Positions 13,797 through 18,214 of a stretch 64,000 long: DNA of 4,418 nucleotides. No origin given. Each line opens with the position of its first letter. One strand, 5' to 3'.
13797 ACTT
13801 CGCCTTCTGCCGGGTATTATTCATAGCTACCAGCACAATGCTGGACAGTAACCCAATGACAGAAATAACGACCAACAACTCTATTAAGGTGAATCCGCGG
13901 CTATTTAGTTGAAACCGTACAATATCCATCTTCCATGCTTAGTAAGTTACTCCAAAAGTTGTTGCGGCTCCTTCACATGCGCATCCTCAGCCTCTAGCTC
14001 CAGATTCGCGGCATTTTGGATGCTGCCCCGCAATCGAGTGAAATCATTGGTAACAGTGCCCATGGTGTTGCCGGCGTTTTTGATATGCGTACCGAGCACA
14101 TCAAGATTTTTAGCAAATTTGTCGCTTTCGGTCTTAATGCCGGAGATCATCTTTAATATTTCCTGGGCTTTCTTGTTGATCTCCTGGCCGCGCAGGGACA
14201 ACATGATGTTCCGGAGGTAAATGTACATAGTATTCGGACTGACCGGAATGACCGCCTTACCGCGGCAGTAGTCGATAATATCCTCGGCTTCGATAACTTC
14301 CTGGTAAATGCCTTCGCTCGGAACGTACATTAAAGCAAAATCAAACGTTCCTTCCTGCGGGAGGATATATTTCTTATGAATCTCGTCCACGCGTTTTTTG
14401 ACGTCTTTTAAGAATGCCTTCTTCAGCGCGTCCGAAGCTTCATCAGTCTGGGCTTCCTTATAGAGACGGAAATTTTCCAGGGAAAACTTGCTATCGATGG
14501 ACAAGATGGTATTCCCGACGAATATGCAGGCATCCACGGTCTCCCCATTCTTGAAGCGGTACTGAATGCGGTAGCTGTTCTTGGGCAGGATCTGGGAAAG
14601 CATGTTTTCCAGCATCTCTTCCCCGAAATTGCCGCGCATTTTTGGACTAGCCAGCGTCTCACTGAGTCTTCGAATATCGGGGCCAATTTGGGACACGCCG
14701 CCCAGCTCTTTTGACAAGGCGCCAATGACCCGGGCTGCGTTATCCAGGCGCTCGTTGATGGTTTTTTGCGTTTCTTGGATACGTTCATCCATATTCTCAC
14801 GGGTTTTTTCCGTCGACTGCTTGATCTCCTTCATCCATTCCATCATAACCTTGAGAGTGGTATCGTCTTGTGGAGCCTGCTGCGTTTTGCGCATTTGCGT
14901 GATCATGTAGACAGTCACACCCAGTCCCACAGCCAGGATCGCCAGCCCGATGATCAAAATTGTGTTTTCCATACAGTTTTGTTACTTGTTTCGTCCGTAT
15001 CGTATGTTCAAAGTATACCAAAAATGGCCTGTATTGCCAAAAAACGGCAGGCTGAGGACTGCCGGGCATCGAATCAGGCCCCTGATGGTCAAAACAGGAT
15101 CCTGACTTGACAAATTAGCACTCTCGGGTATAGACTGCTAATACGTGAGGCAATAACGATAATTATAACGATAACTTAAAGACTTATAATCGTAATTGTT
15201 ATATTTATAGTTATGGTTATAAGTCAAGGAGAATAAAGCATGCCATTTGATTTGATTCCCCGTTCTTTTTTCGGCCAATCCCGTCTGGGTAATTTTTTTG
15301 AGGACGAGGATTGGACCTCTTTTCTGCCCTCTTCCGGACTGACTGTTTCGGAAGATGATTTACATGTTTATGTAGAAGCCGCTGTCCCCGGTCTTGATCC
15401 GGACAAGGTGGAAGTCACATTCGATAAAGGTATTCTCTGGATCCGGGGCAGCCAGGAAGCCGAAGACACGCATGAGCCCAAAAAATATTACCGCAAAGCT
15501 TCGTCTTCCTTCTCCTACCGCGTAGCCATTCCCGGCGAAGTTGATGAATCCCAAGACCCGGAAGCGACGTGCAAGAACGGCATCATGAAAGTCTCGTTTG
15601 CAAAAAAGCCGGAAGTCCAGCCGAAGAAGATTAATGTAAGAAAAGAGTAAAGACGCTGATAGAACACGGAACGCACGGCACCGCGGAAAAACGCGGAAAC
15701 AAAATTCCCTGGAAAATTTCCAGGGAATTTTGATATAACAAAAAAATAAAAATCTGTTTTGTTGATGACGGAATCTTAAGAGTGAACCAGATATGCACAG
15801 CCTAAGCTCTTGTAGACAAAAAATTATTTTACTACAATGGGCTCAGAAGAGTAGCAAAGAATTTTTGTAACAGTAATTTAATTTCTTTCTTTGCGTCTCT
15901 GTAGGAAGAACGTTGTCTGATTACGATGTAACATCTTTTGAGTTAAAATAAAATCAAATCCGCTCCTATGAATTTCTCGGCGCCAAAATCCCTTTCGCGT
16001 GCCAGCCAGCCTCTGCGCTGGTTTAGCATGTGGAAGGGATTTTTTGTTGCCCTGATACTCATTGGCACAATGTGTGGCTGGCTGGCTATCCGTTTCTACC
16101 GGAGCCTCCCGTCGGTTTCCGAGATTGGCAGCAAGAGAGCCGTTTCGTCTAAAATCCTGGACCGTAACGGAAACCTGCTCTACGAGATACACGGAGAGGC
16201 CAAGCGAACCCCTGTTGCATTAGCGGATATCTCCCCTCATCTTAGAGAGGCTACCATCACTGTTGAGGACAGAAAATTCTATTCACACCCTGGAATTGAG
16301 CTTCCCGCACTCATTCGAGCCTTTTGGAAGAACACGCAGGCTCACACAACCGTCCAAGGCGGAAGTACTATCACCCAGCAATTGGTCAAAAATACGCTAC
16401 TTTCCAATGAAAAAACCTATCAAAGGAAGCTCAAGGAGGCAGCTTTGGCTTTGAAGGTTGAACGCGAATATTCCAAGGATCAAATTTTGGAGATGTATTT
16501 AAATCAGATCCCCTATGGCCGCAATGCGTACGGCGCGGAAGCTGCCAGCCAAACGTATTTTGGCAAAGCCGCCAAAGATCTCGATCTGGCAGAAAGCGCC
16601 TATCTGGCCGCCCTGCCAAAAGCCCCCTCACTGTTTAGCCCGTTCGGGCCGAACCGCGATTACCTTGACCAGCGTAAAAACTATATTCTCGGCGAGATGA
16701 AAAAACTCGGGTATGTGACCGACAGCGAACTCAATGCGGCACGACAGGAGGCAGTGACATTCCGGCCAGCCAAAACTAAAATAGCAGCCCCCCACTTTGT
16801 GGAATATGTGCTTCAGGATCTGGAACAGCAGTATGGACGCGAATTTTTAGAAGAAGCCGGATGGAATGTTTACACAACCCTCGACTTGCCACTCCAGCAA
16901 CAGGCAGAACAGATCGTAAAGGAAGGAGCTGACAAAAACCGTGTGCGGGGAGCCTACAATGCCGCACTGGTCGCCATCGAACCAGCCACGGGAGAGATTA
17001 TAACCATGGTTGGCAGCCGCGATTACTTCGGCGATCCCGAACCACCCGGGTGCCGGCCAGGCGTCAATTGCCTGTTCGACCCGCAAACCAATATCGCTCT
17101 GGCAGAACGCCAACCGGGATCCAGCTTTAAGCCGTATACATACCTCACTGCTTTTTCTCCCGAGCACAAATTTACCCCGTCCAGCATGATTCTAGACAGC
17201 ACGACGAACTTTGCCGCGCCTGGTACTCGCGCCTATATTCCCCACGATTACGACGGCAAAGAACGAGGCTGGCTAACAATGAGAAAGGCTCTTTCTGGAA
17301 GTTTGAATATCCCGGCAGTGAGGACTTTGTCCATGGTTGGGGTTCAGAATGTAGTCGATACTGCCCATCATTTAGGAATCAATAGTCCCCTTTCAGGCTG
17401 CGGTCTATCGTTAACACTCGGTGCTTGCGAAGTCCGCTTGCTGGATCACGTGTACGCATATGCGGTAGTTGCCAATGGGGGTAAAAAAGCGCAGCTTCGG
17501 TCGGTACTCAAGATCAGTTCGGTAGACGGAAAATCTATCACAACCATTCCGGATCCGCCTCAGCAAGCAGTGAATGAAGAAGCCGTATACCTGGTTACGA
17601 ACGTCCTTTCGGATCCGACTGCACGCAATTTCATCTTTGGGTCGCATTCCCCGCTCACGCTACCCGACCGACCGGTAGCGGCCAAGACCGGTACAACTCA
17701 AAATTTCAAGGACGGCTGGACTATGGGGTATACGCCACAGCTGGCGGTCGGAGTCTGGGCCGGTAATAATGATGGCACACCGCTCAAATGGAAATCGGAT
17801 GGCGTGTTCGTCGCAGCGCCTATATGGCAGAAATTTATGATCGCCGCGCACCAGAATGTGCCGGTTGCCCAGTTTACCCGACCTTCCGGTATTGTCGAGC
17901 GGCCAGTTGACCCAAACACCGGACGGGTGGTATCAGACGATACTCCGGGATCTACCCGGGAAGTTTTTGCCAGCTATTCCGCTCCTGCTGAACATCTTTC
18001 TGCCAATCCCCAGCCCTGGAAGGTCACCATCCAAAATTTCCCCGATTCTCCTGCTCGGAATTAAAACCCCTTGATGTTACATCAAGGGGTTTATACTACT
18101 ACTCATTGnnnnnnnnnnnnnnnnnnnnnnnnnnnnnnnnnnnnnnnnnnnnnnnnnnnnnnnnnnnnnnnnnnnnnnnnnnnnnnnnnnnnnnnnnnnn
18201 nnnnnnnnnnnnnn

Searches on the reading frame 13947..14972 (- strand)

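Call 33: search_protein_families(library=pfam, proteins=[window:13947-14972:-], max_evalue=0.001)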
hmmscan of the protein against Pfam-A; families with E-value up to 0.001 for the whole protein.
window:13947-14972:- (341 aa): 2 families
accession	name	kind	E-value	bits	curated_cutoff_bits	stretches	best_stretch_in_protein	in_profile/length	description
PF02646.22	RmuC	-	3.6e-54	184.3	26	1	54-323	3-283/291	RmuC family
PF10157.14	BORCS6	-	0.00025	21.6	35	0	41-90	39-90/101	BLOC-1-related complex sub-unit 6 C-terminal helix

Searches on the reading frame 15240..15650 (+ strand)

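Call 46: search_protein_families(library=pfam, proteins=[window:15240-15650:+], max_evalue=0.001)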
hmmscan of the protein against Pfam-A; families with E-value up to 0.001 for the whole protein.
window:15240-15650:+ (136 aa): 1 family
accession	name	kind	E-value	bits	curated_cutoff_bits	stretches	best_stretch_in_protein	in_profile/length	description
PF00011.27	HSP20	-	4.2e-13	49.7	20.8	1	37-133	3-101/102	Hsp20/alpha crystallin family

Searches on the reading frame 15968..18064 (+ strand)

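Call 46: search_protein_families(library=pfam, proteins=[window:15968-18064:+], max_evalue=0.001)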
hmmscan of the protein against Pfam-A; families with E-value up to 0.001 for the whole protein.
window:15968-18064:+ (698 aa): 2 families
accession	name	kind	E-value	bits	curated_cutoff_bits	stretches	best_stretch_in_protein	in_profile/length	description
PF00912.28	Transgly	-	4.9e-66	222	27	1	68-245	2-178/178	Transglycosylase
PF00905.27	Transpeptidase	-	1.2e-18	67.8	22.1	1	333-624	2-298/299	Penicillin binding protein transpeptidase domain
